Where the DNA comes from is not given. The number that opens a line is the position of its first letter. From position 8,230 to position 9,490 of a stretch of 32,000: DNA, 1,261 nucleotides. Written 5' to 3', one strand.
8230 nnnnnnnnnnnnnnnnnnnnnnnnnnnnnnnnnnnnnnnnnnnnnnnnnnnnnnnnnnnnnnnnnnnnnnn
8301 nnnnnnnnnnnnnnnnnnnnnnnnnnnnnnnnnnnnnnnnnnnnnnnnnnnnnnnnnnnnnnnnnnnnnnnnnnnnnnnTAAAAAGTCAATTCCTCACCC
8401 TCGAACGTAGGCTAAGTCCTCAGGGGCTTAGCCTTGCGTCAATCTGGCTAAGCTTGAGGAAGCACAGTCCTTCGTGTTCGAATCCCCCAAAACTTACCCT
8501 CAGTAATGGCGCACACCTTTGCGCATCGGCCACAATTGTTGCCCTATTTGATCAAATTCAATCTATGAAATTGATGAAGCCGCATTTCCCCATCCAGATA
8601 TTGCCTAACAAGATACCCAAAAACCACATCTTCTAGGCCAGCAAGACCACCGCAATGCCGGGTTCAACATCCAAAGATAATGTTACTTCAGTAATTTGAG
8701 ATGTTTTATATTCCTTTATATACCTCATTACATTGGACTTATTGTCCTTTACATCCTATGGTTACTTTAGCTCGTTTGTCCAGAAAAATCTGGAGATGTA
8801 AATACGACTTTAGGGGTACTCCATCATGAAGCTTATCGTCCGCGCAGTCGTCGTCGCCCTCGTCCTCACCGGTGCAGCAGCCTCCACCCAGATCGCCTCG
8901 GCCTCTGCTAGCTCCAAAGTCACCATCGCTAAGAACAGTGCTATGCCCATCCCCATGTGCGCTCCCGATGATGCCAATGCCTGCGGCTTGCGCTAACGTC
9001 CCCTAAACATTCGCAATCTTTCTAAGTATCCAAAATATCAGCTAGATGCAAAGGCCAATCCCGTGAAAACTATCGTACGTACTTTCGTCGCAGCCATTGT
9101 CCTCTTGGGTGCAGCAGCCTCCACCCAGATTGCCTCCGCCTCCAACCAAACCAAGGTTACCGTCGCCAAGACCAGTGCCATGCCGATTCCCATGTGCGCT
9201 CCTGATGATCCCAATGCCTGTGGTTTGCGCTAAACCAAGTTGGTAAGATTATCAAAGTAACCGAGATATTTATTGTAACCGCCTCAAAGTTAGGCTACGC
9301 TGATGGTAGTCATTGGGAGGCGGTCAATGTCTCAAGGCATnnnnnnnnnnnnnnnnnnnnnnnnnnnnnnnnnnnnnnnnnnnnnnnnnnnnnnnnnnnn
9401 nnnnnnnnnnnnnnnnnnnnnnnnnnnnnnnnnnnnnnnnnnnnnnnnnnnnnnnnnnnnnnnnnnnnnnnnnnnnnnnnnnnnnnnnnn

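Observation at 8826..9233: Two tandem 56-codon genes for secreted Cys-loop peptides, below the ORF-track cutoff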

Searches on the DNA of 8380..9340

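Call 55: search_rna_families(source=window, start=8380, end=9340, threshold=evalue, max_evalue=1)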
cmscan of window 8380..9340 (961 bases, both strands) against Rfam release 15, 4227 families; matches with E-value up to 1: 0.
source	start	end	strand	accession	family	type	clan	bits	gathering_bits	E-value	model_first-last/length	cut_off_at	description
